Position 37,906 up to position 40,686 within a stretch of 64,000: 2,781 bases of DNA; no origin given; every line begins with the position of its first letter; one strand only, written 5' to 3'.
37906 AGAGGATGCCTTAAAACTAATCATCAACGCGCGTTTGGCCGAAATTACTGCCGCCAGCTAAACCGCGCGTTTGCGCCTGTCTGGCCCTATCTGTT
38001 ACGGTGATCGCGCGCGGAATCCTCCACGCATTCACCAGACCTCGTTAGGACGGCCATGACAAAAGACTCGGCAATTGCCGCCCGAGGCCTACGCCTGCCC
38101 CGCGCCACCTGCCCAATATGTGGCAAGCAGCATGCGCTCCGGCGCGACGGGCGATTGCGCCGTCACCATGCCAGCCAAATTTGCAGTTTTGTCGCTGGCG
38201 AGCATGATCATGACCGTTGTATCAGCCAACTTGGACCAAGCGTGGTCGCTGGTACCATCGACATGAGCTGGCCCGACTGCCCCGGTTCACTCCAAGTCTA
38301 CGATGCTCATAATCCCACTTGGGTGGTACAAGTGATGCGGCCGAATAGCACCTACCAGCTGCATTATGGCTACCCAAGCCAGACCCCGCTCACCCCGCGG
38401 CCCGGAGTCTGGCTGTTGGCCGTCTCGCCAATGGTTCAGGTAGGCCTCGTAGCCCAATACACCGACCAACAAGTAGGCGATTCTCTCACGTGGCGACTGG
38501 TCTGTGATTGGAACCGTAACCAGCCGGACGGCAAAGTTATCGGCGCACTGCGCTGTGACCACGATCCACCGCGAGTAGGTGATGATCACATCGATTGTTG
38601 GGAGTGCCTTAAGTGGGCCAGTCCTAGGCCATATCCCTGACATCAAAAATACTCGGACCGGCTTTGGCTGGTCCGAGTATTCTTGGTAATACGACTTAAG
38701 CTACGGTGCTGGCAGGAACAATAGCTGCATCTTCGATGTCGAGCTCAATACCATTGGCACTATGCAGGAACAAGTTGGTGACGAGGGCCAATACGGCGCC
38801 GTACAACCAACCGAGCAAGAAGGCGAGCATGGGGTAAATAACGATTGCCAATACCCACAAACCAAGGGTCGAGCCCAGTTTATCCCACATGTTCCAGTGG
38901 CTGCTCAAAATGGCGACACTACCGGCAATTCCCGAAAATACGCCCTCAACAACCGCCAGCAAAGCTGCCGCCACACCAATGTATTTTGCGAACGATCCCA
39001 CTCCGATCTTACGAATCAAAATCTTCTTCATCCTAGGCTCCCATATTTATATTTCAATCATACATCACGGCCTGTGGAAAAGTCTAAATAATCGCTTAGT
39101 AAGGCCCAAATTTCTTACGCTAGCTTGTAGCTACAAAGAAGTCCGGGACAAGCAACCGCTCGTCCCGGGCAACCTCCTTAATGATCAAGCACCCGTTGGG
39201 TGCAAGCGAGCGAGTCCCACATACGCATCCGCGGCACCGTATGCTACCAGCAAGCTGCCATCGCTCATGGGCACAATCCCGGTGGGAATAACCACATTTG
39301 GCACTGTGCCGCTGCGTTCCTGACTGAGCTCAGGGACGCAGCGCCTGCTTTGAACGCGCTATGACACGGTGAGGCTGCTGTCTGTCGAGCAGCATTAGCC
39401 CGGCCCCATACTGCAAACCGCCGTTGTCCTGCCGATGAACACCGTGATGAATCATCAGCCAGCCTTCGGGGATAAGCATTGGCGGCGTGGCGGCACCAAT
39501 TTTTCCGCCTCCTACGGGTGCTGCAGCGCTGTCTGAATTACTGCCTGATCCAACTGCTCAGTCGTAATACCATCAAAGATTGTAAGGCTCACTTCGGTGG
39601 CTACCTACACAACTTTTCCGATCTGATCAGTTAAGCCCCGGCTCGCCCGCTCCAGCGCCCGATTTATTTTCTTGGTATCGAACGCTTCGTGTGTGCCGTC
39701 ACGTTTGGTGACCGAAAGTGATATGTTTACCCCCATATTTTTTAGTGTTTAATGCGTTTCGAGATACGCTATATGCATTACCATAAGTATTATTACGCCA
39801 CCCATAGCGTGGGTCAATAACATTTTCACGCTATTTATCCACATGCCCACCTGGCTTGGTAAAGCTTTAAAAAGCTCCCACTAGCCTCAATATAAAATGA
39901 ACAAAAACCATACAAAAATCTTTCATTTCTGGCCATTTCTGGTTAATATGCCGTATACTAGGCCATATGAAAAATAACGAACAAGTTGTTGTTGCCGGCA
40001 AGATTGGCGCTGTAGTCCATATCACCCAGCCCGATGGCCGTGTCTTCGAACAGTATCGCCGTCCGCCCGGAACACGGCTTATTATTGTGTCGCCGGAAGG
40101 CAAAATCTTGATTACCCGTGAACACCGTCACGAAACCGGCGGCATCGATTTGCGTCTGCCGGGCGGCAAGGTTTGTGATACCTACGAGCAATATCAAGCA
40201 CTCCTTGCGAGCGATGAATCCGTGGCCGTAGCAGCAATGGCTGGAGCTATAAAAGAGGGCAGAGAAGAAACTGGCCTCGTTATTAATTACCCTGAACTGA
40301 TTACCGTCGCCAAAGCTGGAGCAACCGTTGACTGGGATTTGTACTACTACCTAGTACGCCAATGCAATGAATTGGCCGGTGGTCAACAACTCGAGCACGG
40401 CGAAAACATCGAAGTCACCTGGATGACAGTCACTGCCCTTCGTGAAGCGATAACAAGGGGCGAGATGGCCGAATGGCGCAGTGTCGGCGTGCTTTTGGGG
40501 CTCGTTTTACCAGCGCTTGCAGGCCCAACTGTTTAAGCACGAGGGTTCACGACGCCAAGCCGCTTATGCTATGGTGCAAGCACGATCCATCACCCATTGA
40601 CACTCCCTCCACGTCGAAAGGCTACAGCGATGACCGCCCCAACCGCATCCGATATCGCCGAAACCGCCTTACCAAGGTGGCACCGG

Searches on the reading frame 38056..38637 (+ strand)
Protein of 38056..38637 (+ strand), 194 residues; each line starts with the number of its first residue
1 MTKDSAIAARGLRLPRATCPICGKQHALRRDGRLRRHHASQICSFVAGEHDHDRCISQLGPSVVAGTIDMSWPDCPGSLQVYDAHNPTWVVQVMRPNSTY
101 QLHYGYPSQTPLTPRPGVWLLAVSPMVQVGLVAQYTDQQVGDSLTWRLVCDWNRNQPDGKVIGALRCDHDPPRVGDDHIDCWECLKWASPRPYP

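Call 59: search_protein_families(library=ncbifam, proteins=[window:38056-38637:+], max_evalue=0.001)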
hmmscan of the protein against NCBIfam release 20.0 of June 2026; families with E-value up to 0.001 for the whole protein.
window:38056-38637:+ (194 aa): 0 families

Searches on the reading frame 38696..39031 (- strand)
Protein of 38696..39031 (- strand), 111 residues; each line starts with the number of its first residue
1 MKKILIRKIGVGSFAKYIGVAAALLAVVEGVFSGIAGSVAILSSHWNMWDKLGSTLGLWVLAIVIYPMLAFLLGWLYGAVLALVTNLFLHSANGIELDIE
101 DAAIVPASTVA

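Call 11: find_encoding_contigs(protein=window:38696-39031:-, flank=6000, max_places=10)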
Protein window:38696-39031:- (111 aa): 2 contigs read that carry it; 1 place shown.
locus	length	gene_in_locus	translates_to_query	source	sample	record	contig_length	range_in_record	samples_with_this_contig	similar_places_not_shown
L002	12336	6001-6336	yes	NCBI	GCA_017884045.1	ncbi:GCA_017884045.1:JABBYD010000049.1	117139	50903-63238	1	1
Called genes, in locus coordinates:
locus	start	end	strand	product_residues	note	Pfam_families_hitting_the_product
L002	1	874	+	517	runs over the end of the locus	-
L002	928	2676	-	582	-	PF13620:CarboxypepD_reg (weak), PF26549:Tricorn_N (faint)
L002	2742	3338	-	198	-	PF13302:Acetyltransf_3, PF00583:Acetyltransf_1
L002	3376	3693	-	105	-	PF09860:DUF2087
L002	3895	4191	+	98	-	-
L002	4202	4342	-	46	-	-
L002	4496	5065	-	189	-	PF00293:NUDIX (weak)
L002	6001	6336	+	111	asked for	-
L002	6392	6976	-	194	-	-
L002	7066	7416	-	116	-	PF08818:DUF1801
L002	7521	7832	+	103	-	-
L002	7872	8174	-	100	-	-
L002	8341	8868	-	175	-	-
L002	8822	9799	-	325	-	-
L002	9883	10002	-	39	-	-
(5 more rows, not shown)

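Call 59: search_protein_families(library=ncbifam, proteins=[window:38699-39031:-], max_evalue=0.001)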
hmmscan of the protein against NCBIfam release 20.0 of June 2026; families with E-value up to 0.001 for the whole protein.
window:38699-39031:- (111 aa): 0 families

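Call 69: find_homologous_proteins(query=window:38699-39031:-, max_evalue=0.001)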
Query window:38699-39031:- (111 aa): 11 proteins with E <= 0.001 among 109 candidates.
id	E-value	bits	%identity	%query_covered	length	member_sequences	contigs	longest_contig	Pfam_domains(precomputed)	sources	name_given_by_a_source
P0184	2.4e-61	222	100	100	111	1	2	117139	-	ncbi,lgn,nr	ncbi:hypothetical protein HJC99_03960 [Candidatus Saccharibacteria bacterium]|nr:hypothetical protei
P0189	2.5e-27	113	59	92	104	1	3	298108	-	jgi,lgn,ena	-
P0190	8.6e-27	111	54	91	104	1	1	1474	-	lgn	-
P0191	3.6e-26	109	53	91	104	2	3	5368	-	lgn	-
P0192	1.0e-25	108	51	91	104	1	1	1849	-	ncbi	-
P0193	2.2e-24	104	50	92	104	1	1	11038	-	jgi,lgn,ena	-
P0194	3.0e-24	103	54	91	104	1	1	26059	-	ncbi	-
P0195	3.3e-24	103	52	91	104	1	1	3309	-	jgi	jgi:hypothetical protein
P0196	3.9e-24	103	47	91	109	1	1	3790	-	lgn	-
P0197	2.4e-22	97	45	91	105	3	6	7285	-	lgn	-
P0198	2.2e-20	91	43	92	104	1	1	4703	-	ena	-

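Call 70: find_encoding_contigs(protein=P0189, flank=10000, max_places=4)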
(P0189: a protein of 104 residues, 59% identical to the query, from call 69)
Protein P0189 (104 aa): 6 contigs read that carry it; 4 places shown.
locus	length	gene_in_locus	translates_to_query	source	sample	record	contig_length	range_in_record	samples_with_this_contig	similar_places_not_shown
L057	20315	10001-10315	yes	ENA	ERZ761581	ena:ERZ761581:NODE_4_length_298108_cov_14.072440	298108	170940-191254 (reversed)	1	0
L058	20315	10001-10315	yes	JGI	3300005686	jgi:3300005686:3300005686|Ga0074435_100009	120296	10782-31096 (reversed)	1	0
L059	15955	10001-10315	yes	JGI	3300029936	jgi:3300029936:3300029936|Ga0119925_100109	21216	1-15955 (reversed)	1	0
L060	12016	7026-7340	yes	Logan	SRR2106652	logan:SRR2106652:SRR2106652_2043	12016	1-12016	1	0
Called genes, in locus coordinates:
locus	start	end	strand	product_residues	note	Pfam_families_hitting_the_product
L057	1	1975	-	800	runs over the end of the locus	PF00912:Transgly, PF00905:Transpeptidase, PF02412:TSP_3 (faint)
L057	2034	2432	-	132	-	-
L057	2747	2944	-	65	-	-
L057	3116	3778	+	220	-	PF00027:cNMP_binding, PF13545:HTH_Crp_2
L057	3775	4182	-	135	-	PF00072:Response_reg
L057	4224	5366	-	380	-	PF00072:Response_reg, PF00512:HisKA, PF02518:HATPase_c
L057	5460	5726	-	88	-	-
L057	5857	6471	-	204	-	PF04203:Sortase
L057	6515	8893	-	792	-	-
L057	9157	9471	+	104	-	PF13376:OmdA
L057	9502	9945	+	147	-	PF18936:DUF5684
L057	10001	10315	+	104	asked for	-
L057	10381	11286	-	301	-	PF13354:Beta-lactamase2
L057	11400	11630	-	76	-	-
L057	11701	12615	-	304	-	-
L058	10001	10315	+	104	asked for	-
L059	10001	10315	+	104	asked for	-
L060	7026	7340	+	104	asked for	-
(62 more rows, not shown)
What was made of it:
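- Homologues of the 111-aa gene have unrelated upstream neighbours (call 70).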

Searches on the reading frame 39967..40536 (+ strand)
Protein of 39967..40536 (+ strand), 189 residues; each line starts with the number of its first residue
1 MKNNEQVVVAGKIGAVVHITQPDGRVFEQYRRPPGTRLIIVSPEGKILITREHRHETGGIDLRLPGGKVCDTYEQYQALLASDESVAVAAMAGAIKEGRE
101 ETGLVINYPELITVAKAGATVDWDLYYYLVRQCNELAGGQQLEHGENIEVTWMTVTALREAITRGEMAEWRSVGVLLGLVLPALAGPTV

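Call 10: find_encoding_contigs(protein=window:39967-40536:+, flank=6000, max_places=10)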
Protein window:39967-40536:+ (189 aa): 2 contigs read that carry it; 1 place shown.
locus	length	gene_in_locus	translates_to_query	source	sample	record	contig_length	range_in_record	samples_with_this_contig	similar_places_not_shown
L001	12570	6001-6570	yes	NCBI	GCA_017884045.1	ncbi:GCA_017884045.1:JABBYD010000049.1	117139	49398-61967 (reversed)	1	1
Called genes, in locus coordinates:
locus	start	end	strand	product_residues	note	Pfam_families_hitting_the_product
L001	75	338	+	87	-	-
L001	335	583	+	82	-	-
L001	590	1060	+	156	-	-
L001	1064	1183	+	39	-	-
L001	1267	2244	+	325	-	-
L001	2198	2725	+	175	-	-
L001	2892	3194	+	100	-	-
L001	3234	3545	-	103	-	-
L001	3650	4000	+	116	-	PF08818:DUF1801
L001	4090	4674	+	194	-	-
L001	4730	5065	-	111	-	-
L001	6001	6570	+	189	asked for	PF00293:NUDIX (weak)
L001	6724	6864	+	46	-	-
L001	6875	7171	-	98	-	-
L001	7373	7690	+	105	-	PF09860:DUF2087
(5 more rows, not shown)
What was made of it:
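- The source is a MAG contig (GCA_017884045.1, JABBYD010000049.1; call 10).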

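Call 35: find_related_loci(query=window:39967-40533:+, collection=metagenome_contigs, flank=10000)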
Query window:39967-40533:+ (189 aa) in metagenome_contigs; peptide patterns used: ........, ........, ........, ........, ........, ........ (x = any residue, [..] = any of these).
328 stretches matched a pattern; 2 encode a relative of the query (tblastn E <= 1e-3); 2 distinct loci.
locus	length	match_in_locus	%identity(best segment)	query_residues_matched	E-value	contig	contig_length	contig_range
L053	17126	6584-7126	60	5-185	2e-69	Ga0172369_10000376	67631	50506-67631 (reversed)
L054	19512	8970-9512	60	5-185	2e-69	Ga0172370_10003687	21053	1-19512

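Call 50: list_cluster_members(proteins=[window:39967-40533:+, window:38699-39031:-, P0028, P0038, P0087])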
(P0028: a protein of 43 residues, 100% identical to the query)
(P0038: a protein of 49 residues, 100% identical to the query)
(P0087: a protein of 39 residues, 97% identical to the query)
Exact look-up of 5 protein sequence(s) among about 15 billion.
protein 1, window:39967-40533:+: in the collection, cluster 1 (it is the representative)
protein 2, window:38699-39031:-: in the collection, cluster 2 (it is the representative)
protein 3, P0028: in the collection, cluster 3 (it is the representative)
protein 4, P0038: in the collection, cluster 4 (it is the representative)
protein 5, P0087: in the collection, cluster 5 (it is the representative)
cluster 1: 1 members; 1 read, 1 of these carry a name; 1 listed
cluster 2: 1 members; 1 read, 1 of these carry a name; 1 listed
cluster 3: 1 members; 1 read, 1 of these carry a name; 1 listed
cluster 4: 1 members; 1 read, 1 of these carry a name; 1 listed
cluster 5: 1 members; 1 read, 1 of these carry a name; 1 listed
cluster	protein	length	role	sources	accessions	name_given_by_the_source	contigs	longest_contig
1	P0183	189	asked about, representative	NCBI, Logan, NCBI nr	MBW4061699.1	NUDIX domain-containing protein [Candidatus Saccharibacteria bacterium]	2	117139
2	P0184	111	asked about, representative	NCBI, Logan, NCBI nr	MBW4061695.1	hypothetical protein HJC99_03960 [Candidatus Saccharibacteria bacterium] | hypothetical protein [Candidatus Saccharibacteria bacterium]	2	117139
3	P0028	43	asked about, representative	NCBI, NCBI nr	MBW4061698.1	hypothetical protein HJC99_03975 [Candidatus Saccharibacteria bacterium] | hypothetical protein [Candidatus Saccharibacteria bacterium]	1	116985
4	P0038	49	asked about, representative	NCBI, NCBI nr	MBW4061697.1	hypothetical protein HJC99_03970 [Candidatus Saccharibacteria bacterium] | hypothetical protein [Candidatus Saccharibacteria bacterium]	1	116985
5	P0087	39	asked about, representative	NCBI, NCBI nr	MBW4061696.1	hypothetical protein HJC99_03965 [Candidatus Saccharibacteria bacterium] | hypothetical protein [Candidatus Saccharibacteria bacterium]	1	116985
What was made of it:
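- GenBank annotates three hypothetical ORFs of 43, 49 and 39 aa here (call 50). The flanking genes also occur together on a contig of 50-200 kb from a Logan assembly (calls 10, 11, 50). Both flanking genes are also recorded on a second long contig from an independent Logan assembly, with mostly the same neighbours (calls 10, 11, 50). The 43-aa ORF is a single-member cluster in the 15-billion-protein collection (call 50).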

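Call 59: search_protein_families(library=ncbifam, proteins=[window:39967-40533:+], max_evalue=0.001)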
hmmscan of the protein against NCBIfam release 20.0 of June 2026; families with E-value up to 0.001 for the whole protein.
window:39967-40533:+ (189 aa): 0 families
